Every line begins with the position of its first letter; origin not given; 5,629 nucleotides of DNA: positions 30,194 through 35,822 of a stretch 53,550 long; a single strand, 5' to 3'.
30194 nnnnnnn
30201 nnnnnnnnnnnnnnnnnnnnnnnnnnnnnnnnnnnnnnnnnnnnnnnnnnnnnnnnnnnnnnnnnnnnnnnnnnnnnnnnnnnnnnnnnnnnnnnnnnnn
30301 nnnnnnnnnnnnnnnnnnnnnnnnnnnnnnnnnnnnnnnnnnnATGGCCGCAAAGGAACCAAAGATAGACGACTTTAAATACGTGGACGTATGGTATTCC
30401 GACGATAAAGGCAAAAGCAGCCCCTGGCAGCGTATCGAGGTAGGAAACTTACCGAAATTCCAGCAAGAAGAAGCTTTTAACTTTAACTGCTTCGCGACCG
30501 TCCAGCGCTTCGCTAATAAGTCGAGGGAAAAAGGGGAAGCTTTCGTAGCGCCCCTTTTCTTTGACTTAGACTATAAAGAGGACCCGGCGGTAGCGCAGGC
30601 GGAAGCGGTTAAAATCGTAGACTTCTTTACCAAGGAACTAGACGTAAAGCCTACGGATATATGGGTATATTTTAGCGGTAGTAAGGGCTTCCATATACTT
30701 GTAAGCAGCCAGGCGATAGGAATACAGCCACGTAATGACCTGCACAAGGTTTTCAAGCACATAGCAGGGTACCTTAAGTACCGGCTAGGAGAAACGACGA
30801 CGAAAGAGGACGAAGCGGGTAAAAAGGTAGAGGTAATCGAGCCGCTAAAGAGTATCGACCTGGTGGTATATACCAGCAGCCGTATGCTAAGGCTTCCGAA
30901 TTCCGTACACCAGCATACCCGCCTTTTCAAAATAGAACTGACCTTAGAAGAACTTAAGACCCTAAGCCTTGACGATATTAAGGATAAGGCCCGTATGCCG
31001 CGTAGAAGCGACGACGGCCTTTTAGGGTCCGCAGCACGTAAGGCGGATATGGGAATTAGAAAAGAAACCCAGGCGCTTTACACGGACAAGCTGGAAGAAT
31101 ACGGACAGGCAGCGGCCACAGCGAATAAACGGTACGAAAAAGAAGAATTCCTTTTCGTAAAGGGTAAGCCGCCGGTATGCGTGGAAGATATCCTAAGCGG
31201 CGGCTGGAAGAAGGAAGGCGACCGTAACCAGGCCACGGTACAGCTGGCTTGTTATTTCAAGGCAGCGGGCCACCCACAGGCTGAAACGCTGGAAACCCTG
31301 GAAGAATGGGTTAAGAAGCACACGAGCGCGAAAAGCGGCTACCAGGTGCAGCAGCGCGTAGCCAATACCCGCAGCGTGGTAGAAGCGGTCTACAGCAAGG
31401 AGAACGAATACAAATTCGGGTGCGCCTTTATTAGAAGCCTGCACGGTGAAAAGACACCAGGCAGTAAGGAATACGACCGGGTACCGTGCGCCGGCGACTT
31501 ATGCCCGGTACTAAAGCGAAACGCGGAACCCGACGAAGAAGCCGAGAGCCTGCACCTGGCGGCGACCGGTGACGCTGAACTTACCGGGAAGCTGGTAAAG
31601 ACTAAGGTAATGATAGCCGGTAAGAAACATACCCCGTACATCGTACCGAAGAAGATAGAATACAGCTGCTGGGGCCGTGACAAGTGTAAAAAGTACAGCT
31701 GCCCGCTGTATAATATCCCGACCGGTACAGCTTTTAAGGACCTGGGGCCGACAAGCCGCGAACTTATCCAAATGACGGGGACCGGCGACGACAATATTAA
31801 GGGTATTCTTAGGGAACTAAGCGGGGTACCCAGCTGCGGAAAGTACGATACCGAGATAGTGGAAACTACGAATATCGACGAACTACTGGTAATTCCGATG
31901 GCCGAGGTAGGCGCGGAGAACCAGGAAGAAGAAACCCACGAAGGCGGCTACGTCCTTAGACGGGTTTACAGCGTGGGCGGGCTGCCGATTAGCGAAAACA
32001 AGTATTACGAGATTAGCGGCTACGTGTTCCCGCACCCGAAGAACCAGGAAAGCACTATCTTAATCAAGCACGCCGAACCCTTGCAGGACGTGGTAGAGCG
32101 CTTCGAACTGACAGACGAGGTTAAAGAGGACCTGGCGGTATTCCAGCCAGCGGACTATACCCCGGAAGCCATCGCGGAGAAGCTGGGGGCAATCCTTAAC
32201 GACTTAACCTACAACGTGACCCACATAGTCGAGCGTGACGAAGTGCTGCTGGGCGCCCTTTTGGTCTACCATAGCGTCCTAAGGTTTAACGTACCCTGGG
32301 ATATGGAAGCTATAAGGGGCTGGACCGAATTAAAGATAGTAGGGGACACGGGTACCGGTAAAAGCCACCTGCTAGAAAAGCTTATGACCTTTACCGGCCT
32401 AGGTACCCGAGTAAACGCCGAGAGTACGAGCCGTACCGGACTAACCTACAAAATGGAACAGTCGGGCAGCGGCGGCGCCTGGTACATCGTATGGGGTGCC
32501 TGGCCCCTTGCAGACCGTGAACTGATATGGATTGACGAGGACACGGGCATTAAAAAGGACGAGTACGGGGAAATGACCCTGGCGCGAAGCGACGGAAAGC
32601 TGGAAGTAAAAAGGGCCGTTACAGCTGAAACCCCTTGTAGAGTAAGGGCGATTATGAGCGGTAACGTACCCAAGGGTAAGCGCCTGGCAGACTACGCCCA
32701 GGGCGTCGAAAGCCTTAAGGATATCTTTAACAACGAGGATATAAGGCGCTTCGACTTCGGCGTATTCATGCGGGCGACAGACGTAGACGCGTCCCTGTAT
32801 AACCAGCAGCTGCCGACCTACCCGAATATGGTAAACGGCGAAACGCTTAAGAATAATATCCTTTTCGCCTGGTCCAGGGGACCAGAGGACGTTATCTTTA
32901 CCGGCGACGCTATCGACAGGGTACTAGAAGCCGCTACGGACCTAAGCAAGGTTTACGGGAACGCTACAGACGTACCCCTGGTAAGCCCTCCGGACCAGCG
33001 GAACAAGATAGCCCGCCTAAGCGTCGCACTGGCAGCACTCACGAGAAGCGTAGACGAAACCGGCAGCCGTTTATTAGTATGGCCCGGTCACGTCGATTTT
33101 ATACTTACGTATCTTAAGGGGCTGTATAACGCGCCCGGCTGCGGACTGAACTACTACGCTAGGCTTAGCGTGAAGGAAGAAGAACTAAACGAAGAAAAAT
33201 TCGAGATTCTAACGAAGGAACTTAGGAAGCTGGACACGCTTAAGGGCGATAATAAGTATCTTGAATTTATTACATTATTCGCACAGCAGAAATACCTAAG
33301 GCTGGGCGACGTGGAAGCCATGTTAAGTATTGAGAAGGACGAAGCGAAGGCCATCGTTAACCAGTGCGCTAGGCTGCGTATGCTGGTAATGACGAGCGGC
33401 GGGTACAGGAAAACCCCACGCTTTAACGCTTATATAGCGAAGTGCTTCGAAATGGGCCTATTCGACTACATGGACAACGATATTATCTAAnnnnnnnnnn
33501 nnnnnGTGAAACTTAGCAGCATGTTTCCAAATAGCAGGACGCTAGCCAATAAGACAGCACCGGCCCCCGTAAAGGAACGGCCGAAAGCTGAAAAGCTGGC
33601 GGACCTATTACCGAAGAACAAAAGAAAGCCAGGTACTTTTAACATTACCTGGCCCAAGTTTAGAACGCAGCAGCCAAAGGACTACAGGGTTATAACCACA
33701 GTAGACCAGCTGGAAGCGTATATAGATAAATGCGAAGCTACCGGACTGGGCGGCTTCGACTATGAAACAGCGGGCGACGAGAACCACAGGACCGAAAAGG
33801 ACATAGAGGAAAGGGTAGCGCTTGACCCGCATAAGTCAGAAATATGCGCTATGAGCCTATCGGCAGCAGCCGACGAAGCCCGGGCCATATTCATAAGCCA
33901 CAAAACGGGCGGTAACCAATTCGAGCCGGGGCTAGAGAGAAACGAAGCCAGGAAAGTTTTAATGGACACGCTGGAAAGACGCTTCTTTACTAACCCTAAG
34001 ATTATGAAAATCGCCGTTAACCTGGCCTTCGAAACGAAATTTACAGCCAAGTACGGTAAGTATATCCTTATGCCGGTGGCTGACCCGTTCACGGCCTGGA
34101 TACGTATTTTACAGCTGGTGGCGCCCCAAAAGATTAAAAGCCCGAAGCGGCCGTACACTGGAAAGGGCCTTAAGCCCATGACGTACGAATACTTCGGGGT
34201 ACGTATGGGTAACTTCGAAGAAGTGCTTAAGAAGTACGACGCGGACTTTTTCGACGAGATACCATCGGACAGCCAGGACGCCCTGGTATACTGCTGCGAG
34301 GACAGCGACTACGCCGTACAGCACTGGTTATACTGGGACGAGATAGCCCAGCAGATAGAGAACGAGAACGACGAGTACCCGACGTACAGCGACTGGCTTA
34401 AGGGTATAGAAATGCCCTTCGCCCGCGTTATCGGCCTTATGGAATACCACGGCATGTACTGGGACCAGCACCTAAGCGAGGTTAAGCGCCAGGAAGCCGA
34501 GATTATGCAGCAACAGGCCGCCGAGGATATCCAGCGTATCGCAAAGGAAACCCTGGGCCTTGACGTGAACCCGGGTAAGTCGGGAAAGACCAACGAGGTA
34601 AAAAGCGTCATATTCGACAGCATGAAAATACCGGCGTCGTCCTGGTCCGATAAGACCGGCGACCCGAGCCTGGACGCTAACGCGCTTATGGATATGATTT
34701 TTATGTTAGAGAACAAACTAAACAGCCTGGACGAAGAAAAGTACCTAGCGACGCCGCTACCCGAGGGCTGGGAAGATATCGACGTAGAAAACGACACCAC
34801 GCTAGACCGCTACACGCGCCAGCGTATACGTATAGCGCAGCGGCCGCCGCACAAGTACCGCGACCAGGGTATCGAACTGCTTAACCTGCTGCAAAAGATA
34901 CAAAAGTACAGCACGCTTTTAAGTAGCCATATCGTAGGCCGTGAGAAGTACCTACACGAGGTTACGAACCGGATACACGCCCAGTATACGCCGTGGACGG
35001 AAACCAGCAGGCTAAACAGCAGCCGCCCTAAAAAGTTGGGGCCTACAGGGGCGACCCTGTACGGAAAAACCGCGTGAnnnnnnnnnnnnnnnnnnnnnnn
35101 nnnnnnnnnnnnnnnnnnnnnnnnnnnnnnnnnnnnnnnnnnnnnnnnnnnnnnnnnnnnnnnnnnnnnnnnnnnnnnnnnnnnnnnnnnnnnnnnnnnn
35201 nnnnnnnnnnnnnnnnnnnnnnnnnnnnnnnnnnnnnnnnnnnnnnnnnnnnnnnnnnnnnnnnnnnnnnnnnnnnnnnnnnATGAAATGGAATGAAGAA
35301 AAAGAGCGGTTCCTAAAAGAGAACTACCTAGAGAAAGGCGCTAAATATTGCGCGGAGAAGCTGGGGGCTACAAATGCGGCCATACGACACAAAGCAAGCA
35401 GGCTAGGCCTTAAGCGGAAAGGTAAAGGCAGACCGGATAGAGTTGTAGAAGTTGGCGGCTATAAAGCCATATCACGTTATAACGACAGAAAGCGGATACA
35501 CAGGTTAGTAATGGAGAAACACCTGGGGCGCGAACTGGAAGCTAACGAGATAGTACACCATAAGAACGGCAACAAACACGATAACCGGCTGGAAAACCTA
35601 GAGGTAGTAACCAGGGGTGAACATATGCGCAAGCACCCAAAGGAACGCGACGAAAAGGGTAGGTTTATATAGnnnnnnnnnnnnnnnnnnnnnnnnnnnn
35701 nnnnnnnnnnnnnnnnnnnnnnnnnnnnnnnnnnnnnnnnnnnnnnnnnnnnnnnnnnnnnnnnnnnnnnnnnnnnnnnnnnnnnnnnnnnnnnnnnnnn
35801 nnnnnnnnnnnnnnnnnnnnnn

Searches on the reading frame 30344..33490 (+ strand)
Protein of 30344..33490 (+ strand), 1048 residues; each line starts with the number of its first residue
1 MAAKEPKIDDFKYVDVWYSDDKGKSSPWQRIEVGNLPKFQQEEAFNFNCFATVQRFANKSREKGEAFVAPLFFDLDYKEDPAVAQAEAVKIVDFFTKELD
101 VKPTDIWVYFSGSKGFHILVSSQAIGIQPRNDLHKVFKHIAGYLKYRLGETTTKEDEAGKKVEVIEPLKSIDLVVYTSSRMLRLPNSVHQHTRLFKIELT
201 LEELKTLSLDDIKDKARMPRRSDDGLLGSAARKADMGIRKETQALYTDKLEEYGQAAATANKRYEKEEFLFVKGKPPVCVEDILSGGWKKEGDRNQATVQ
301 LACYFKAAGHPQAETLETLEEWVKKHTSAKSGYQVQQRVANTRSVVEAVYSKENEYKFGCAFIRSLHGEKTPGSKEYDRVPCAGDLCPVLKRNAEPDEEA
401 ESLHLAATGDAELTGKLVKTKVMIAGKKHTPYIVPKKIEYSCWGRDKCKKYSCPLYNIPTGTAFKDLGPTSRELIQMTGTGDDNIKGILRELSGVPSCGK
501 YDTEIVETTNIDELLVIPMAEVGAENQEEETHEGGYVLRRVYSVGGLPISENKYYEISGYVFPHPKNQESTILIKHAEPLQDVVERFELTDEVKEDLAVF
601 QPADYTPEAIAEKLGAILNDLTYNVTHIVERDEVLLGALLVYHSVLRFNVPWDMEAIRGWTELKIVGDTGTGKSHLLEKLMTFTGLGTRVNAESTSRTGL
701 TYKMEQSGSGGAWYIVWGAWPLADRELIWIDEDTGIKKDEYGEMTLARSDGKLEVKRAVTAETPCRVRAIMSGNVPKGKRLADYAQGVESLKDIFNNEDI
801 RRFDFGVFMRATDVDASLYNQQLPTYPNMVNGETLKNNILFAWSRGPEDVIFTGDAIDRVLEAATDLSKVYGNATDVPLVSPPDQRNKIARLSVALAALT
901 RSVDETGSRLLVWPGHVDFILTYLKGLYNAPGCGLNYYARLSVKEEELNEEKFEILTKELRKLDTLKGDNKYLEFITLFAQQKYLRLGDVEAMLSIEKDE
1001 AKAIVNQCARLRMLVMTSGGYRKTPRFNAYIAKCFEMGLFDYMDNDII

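Call 14: search_protein_families(library=phrogs, proteins=[window:30344-33490:+])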
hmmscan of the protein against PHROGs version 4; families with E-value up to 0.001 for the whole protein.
window:30344-33490:+ (1048 aa): 3 families
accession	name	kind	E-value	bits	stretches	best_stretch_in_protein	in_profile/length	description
phrog_18685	-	unknown function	0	1891.9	1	1-1046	1-1026/1028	-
phrog_16345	-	DNA, RNA and nucleotide metabolism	1e-31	110.8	1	65-363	62-324/972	primase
phrog_10371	-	DNA, RNA and nucleotide metabolism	2.4e-18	66.7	1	653-899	319-572/683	DNA helicase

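Call 15: search_protein_families(library=pfam, proteins=[window:30344-33490:+], max_evalue=0.01)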
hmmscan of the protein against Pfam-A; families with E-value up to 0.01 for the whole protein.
window:30344-33490:+ (1048 aa): 3 families
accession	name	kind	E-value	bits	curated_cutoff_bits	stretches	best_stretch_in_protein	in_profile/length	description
PF00493.29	MCM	-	3.1e-12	46.5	23.3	1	627-809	25-204/224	MCM P-loop domain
PF01896.25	DNA_primase_S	-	6.7e-10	40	26.8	1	73-219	1-147/163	DNA primase small subunit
PF21686.3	LigD_Prim-Pol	-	0.0026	17.8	27.4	1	70-155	102-183/254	LigD, primase-polymerase domain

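Call 16: search_dna_similar(query=window:30344-33490:+, collection=phages, mode=protein, max_rows=30)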
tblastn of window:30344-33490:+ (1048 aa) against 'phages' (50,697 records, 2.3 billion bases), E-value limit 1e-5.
Records with a match: 61; places in all: 61; records where one place covers at least 80% of the query: 4.
Best place of each record, by identity: 60-80% 4; <60% 57.
By first word of the organism name: Microbacterium 36; Bacillus 15; Arthrobacter 2; Caudoviricetes 2; Paenibacillus 2; Weizmannia 1; Thermus 1; Moorella 1; Haloarchaeal 1.
By host as written in the record: Microbacterium foliorum NRRL B-24224 25; Microbacterium foliorum NRRL B-24224 SEA 11; Bacillus cereus 3; Bacillus bogoriensis 2; Arthrobacter globiformis B-2979 2; - 2; Bacillus subtilis KCCM12150 2; Bacillus thuringiensis 2; and 12 more.
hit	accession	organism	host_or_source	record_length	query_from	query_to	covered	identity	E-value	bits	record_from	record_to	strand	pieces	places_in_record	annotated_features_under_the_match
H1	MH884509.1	Bacillus phage vB_BboS-125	Bacillus bogoriensis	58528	3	1046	100%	71.2%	0e+0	1507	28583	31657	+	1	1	DNA primase small subunit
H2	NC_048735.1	Bacillus phage vB_BboS-125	Bacillus bogoriensis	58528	3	1046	100%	71.2%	0e+0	1507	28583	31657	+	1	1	DNA primase small subunit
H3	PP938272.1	Bacillus phage PHBA67-T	Bacillus cereus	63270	1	1046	100%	69.2%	0e+0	1494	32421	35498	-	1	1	hypothetical protein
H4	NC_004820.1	Bacillus phage phBC6A51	Bacillus cereus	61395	1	1046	100%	68.9%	0e+0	1491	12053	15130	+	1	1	MCM domain family protein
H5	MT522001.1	Microbacterium phage Karate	Microbacterium foliorum NRRL B-24224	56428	412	1020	58%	29.1%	4e-51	204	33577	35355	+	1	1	46: DNA primase/helicase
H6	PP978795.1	Microbacterium phage OverHedge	Microbacterium foliorum NRRL B-24224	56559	412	1020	58%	28.9%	5e-51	203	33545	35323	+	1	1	47: DNA primase/helicase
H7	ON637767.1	Microbacterium phage Kate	Microbacterium foliorum NRRL B-24224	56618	412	1020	58%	28.9%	5e-51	203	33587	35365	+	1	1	48: DNA primase/helicase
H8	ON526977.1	Microbacterium phage Potty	Microbacterium foliorum NRRL B-24224 SEA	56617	412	1020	58%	28.9%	5e-51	203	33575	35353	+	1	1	47: DNA primase/helicase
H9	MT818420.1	Microbacterium phage Gilda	Microbacterium foliorum NRRL B-24224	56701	412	1020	58%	28.9%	5e-51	203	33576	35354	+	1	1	47: DNA primase/helicase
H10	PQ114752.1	Microbacterium phage CoolCookie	Microbacterium foliorum NRRL B-24224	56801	412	1020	58%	28.9%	5e-51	203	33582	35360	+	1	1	47: DNA primase/helicase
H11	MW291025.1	Microbacterium phage Haunter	Microbacterium foliorum NRRL B-24224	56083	412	1020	58%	28.9%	5e-51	203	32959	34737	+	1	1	47: DNA primase/helicase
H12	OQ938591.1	Microbacterium phage Tedro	Microbacterium foliorum NRRL B-24224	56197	412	1020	58%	28.9%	5e-51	203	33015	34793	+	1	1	47: DNA primase/helicase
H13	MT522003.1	Microbacterium phage Rie18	Microbacterium foliorum NRRL B-24224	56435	412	1020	58%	28.9%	5e-51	203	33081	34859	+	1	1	47: DNA primase/helicase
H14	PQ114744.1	Microbacterium phage Poultress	Microbacterium foliorum NRRL B-24224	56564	412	1020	58%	28.9%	5e-51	203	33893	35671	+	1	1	46: DNA primase/helicase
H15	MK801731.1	Microbacterium phage Anakin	Microbacterium foliorum NRRL B-24224 SEA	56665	412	1020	58%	28.9%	5e-51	203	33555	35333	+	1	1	47: DNA primase/helicase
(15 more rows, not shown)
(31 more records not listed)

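Call 73: search_dna_similar(query=window:30344-33490:+, collection=phages, mode=protein, max_rows=30, rows=spread)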
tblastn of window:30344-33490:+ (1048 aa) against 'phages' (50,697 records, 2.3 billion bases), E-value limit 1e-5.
Records with a match: 61; places in all: 61; records where one place covers at least 80% of the query: 4.
Best place of each record, by identity: 60-80% 4; <60% 57.
By first word of the organism name: Microbacterium 36; Bacillus 15; Arthrobacter 2; Caudoviricetes 2; Paenibacillus 2; Weizmannia 1; Thermus 1; Moorella 1; Haloarchaeal 1.
By host as written in the record: Microbacterium foliorum NRRL B-24224 25; Microbacterium foliorum NRRL B-24224 SEA 11; Bacillus cereus 3; Bacillus bogoriensis 2; Arthrobacter globiformis B-2979 2; - 2; Bacillus subtilis KCCM12150 2; Bacillus thuringiensis 2; and 12 more.
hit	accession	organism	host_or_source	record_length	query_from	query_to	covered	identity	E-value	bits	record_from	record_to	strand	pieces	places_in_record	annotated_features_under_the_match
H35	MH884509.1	Bacillus phage vB_BboS-125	Bacillus bogoriensis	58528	3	1046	100%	71.2%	0e+0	1507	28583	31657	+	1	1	DNA primase small subunit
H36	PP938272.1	Bacillus phage PHBA67-T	Bacillus cereus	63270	1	1046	100%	69.2%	0e+0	1494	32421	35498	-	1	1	hypothetical protein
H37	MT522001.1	Microbacterium phage Karate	Microbacterium foliorum NRRL B-24224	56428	412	1020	58%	29.1%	4e-51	204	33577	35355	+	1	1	46: DNA primase/helicase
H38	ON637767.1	Microbacterium phage Kate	Microbacterium foliorum NRRL B-24224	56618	412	1020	58%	28.9%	5e-51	203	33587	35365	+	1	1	48: DNA primase/helicase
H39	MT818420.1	Microbacterium phage Gilda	Microbacterium foliorum NRRL B-24224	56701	412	1020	58%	28.9%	5e-51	203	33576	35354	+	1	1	47: DNA primase/helicase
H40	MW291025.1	Microbacterium phage Haunter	Microbacterium foliorum NRRL B-24224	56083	412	1020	58%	28.9%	5e-51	203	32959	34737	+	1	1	47: DNA primase/helicase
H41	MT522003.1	Microbacterium phage Rie18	Microbacterium foliorum NRRL B-24224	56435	412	1020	58%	28.9%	5e-51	203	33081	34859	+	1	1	47: DNA primase/helicase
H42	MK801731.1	Microbacterium phage Anakin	Microbacterium foliorum NRRL B-24224 SEA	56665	412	1020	58%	28.9%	5e-51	203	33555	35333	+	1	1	47: DNA primase/helicase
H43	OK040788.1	Microbacterium phage Cybele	Microbacterium foliorum NRRL B-24224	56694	412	1020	58%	28.9%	5e-51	203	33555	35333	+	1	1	47: DNA primase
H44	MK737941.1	Microbacterium phage Rachella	Microbacterium foliorum NRRL B-24224 SEA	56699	412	1020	58%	28.9%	5e-51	203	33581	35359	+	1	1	47: DNA primase/helicase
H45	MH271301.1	Microbacterium phage Krampus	Microbacterium foliorum NRRL B-24224 SEA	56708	412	1020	58%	28.9%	5e-51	203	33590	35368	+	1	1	47: DNA primase/helicase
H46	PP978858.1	Microbacterium phage Pharpay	Microbacterium foliorum NRRL B-24224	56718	412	1020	58%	28.9%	6e-51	203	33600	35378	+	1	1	47: DNA primase/helicase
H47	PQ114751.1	Microbacterium phage Dauntless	Microbacterium foliorum NRRL B-24224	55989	412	1020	58%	28.9%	8e-51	202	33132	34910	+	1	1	46: DNA primase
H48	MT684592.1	Microbacterium phage Aesir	Microbacterium foliorum NRRL B-24224 SEA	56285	412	1020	58%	28.9%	8e-51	202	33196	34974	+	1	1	46: DNA primase/helicase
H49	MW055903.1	Microbacterium phage DannyDe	Microbacterium foliorum NRRL B-24224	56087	412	1020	58%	28.9%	9e-51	202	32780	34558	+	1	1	47: DNA primase/helicase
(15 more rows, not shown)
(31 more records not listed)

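Call 91: find_related_loci(query=window:30344-33490:+, collection=viral_contigs, flank=10000)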
Query window:30344-33490:+ (1048 aa) in viral_contigs; peptide patterns used: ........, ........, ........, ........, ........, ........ (x = any residue, [..] = any of these).
5 stretches matched a pattern; 4 encode a relative of the query (tblastn E <= 1e-3); 3 distinct loci.
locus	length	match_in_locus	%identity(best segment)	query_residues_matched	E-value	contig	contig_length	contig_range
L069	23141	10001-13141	78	1-1047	0e+0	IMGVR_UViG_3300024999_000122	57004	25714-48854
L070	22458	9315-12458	99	1-1048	0e+0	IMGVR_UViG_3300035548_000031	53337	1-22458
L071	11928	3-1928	77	404-1047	0e+0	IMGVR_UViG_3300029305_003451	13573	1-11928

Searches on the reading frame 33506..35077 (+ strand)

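Call 14: search_protein_families(library=phrogs, proteins=[window:33506-35077:+])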
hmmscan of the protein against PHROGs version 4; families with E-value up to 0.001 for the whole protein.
window:33506-35077:+ (523 aa): 2 families
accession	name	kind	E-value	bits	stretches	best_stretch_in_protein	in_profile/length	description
phrog_17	-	DNA, RNA and nucleotide metabolism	3.1e-25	89.4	1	42-508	645-980/1445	DNA polymerase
phrog_12241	-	DNA, RNA and nucleotide metabolism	0.00014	22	0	50-120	91-153/502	DNA polymerase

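Call 15: search_protein_families(library=pfam, proteins=[window:33506-35077:+], max_evalue=0.01)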
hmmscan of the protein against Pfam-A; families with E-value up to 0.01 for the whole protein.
window:33506-35077:+ (523 aa): 2 families
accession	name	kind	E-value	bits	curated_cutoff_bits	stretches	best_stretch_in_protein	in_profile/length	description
PF01612.26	DNA_pol_A_exo1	-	0.00018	21.8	23.6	1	102-272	28-163/173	3'-5' exonuclease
PF00476.26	DNA_pol_A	-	0.0055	16.1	34.3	0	455-508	72-126/381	DNA polymerase family A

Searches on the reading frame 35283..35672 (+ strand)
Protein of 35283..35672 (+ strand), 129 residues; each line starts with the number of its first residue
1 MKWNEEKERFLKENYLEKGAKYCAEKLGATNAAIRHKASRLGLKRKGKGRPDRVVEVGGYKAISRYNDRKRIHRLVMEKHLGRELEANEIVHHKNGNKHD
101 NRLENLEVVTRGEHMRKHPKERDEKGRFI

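Call 70: search_protein_families(library=pfam, proteins=[window:35283-35672:+], max_evalue=0.01)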
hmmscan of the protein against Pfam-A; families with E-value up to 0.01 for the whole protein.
window:35283-35672:+ (129 aa): 2 families
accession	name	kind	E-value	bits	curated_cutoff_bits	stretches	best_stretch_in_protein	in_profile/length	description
PF13392.12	HNH_3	-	1e-15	57.5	24.8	1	71-116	2-46/46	HNH endonuclease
PF07750.17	GcrA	-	0.00064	20.6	26.9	1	1-124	1-119/155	GcrA cell cycle regulator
